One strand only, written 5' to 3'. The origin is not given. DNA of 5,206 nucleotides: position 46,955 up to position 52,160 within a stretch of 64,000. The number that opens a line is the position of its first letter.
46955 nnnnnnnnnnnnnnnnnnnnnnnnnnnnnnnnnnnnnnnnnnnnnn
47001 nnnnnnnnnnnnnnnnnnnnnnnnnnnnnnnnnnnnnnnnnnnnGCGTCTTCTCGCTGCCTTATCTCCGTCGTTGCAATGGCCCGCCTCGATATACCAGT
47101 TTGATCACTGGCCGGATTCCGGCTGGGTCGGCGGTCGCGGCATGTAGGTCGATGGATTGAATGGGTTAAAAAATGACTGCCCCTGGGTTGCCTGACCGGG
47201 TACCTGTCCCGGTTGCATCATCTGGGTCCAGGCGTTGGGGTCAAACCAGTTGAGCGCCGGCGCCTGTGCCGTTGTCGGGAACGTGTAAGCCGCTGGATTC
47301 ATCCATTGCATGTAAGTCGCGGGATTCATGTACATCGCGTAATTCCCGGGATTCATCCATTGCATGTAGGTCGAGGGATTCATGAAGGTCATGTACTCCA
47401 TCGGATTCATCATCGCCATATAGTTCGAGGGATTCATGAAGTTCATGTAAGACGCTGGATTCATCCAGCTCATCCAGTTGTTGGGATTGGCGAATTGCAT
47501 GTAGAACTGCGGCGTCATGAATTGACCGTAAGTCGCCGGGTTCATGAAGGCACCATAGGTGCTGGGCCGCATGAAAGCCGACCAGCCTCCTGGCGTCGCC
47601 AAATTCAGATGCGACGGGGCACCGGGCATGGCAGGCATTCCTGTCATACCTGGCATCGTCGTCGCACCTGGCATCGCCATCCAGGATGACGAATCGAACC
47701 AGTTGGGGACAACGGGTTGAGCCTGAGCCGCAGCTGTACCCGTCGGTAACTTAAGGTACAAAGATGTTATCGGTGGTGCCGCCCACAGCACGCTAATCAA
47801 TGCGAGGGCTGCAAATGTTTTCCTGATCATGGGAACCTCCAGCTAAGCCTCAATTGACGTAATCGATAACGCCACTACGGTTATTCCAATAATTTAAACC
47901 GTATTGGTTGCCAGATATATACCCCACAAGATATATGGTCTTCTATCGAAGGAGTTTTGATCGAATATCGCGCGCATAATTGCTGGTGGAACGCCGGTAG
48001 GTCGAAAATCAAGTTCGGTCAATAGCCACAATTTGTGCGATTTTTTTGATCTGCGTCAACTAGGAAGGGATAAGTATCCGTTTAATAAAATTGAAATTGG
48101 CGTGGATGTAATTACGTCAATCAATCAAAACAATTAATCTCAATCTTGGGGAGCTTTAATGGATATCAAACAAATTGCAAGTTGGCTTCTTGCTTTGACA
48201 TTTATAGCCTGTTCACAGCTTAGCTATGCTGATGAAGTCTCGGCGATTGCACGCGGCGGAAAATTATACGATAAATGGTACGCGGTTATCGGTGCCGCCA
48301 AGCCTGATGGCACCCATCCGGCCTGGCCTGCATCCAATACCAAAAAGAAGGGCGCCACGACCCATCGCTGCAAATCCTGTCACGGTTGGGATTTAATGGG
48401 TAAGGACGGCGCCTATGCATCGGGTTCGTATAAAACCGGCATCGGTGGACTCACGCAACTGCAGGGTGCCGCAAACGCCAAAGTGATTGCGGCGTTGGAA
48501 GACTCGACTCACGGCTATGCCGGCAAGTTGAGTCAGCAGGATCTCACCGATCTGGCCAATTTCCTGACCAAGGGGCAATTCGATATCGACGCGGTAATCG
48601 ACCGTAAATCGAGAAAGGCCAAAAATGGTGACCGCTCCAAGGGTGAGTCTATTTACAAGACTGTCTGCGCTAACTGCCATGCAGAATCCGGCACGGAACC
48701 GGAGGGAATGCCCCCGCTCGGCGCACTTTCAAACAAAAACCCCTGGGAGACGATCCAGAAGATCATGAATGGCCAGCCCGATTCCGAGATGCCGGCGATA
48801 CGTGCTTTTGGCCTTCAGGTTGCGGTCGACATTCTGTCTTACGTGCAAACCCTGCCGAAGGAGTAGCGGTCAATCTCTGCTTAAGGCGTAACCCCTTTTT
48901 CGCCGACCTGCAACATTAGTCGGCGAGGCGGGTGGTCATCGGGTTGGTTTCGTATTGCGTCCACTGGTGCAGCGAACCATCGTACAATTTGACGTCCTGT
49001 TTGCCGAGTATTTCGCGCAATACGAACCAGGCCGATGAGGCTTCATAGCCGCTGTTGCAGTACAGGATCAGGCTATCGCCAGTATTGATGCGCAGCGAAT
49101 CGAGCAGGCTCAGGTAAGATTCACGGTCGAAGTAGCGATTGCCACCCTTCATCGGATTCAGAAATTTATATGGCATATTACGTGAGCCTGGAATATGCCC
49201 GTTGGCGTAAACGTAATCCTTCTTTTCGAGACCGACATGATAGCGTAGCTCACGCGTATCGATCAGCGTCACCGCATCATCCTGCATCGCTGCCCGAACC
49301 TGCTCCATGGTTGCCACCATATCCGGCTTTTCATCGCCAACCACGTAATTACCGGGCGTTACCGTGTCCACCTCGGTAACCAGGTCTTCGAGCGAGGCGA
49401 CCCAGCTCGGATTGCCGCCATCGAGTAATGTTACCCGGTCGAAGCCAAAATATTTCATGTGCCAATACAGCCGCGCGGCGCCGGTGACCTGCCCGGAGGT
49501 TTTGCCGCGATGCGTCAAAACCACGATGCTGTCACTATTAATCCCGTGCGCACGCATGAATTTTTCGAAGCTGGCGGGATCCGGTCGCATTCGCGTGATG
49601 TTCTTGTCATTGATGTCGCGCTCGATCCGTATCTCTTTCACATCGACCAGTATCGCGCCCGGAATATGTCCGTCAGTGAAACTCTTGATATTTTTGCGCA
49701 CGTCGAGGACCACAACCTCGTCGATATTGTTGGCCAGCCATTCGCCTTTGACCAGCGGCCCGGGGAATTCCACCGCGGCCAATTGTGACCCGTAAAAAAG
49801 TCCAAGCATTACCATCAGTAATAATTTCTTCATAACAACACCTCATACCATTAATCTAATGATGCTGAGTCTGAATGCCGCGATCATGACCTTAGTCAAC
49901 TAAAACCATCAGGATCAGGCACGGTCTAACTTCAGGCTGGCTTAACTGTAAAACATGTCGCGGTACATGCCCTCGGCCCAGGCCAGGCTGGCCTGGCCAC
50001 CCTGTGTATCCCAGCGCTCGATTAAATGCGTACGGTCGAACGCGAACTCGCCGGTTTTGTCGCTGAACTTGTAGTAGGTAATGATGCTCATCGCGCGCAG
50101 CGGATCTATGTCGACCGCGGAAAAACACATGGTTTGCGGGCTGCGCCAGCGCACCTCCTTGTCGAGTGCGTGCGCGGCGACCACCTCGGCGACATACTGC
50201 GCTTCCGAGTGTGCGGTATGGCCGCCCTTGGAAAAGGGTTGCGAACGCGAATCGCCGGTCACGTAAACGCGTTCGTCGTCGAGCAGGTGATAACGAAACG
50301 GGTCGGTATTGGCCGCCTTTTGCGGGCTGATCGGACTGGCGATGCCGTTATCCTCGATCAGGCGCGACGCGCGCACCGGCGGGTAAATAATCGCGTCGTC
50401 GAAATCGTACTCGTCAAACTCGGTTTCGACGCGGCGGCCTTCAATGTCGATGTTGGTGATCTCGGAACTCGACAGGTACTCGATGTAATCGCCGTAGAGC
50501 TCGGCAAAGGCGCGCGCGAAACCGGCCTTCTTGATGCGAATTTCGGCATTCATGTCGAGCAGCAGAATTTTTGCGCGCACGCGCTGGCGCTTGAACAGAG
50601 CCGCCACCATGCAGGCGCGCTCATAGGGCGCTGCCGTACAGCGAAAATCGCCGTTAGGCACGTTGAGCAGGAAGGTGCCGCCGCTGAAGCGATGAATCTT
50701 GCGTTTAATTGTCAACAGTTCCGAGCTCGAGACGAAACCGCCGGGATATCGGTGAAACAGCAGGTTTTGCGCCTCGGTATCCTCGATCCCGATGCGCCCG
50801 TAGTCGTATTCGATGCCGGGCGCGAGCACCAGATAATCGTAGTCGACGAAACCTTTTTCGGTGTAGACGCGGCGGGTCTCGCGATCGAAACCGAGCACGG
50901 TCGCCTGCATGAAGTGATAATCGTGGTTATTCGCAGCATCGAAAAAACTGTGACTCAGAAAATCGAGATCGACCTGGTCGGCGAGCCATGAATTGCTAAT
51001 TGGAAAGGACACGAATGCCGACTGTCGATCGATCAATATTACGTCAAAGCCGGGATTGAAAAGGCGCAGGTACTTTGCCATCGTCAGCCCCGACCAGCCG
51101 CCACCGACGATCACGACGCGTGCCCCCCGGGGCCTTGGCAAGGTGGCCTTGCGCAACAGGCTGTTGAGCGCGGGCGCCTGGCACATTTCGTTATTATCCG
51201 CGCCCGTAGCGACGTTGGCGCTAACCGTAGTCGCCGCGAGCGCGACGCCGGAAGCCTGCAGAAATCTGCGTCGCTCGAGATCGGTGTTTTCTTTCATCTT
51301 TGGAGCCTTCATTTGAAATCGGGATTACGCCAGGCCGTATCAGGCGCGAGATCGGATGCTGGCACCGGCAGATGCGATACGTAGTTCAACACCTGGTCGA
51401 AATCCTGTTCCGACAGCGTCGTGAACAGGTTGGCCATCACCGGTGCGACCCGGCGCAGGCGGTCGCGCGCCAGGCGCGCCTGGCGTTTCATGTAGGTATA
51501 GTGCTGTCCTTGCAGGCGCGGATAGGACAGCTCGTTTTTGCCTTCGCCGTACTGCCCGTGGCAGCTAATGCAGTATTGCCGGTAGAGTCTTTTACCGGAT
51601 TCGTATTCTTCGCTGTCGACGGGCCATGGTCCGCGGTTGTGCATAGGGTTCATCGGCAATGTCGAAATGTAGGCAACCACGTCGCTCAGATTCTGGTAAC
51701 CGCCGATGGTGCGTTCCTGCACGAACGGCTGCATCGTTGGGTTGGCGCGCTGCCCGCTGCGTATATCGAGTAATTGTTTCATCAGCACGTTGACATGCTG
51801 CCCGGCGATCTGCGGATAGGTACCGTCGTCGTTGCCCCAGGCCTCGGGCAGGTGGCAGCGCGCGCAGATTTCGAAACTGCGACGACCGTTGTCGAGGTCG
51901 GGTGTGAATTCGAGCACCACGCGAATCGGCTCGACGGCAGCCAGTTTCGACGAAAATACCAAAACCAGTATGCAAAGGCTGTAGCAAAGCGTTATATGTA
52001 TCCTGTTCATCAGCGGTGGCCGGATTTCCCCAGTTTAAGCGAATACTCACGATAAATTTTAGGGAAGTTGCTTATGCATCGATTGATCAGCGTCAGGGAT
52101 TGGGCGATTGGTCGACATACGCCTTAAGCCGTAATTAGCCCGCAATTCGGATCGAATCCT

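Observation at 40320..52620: A roughly 12 kb periplasmic sulfur-oxidation island bracketed by direct copies of the 3' end of the dimethylglycine dehydrogenase gene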

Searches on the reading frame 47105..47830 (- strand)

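Call 9: search_protein_families(library=pfam, proteins=[window:47105-47830:-], max_evalue=0.01)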
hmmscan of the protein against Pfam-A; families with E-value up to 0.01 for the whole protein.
window:47105-47830:- (241 aa): 1 family
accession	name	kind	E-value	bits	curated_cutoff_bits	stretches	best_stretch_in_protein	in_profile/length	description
PF02375.23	JmjN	-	0.0012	19.1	26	0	130-145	9-23/34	jmjN domain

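Call 57: search_protein_families(library=ncbifam, proteins=[window:47105-47830:-], max_evalue=0.001)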
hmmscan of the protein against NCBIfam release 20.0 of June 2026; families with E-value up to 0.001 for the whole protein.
window:47105-47830:- (241 aa): 0 families

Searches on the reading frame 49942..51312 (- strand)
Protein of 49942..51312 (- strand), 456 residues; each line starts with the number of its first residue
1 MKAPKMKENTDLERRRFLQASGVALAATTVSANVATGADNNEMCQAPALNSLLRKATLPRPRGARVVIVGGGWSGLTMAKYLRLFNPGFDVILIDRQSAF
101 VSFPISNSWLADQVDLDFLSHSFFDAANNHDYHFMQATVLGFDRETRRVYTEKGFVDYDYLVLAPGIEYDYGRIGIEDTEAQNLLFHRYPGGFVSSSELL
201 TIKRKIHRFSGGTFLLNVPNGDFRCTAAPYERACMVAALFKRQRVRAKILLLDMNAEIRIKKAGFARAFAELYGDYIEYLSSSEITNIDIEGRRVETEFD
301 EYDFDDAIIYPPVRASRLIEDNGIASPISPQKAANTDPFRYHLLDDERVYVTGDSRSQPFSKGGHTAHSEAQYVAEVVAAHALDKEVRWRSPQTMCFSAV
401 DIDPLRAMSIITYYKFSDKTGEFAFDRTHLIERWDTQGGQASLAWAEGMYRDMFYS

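Call 9: search_protein_families(library=pfam, proteins=[window:49942-51312:-], max_evalue=0.01)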
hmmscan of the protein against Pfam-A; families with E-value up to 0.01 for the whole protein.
window:49942-51312:- (456 aa): 9 families
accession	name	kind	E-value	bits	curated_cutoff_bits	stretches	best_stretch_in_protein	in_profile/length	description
PF21706.3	FCSD_central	-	3.7e-23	82.3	27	1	210-301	13-105/116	Sulfide dehydrogenase [flavocytochrome c] flavoprotein chain, central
PF07992.20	Pyr_redox_2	-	1.1e-08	35.3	26.1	1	65-167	2-109/291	Pyridine nucleotide-disulphide oxidoreductase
PF13450.12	NAD_binding_8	-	1.2e-06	29.1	21.9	1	68-129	1-59/68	NAD(P)-binding Rossmann-like domain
PF01266.30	DAO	-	4.1e-05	23.7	27.9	1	65-97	1-31/353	FAD dependent oxidoreductase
PF09242.17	FCSD-flav_bind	-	0.0017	19.1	26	1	394-454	7-71/71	Flavocytochrome c sulphide dehydrogenase, flavin-binding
PF01946.23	Thi4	-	0.0023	17.6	26.2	1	65-100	19-53/235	Thi4 family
PF05834.18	Lycopene_cycl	-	0.0057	16.2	23.4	0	66-120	2-55/380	Lycopene cyclase protein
PF00070.33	Pyr_redox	-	0.0064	17.4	22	0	65-100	1-34/82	Pyridine nucleotide-disulphide oxidoreductase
PF10518.14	TAT_signal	-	0.0064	16.8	22.7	0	12-30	2-20/21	TAT (twin-arginine translocation) pathway signal sequence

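Call 57: search_protein_families(library=ncbifam, proteins=[window:49942-51312:-], max_evalue=0.001)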
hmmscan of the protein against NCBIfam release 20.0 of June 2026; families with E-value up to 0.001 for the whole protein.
window:49942-51312:- (456 aa): 1 family
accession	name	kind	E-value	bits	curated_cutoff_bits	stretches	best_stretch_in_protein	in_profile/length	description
NF049943.1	SQR_III_seleno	exception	9e-21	74.2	525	1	65-425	2-358/406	type III sulfide quinone reductase, selenoprotein subtype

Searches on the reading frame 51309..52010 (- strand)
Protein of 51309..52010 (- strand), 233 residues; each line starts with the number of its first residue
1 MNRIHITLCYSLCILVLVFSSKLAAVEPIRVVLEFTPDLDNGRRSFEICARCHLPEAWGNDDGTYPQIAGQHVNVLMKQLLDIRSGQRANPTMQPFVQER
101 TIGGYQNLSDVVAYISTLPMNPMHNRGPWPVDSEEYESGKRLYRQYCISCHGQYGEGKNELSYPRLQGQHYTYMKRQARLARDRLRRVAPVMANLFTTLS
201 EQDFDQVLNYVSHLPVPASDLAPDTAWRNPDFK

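Call 9: search_protein_families(library=pfam, proteins=[window:51309-52010:-], max_evalue=0.01)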
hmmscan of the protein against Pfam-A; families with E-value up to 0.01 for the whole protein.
window:51309-52010:- (233 aa): 3 families
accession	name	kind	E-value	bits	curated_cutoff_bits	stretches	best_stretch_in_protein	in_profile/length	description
PF00034.26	Cytochrom_C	-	6.8e-14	53.4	21.3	1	137-214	2-89/90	Cytochrome c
PF13442.11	Cytochrome_CBB3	-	7.7e-12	45.8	27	1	135-211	2-68/68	Cytochrome C oxidase, cbb3-type, subunit III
PF14495.11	Cytochrom_C550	-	0.0049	17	27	0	132-153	22-43/136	Cytochrome c-550 domain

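Call 57: search_protein_families(library=ncbifam, proteins=[window:51309-52010:-], max_evalue=0.001)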
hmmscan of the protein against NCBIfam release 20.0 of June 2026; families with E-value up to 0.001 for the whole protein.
window:51309-52010:- (233 aa): 5 families
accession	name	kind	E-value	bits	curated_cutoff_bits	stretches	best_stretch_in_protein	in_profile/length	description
TIGR00782.1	ccoP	equivalog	3.5e-08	33.1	179.95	1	48-214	117-281/285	cytochrome-c oxidase, cbb3-type subunit III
NF050122.1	bc1_QcrC_actin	exception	1.4e-07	31.1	200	1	132-214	37-117/253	cytochrome bc1 complex diheme cytochrome c subunit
NF049874.1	PdsA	exception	2.9e-06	27.3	330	1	108-210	95-193/198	periplasmic diheme shuttle PdsA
TIGR03872.1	cytochrome_MoxG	equivalog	0.00022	21.3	147.8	1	129-177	37-82/133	cytochrome c(L), periplasmic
NF040606.1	CytoC_perox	subfamily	0.00043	19.6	150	0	130-160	292-322/524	di-heme-cytochrome C peroxidase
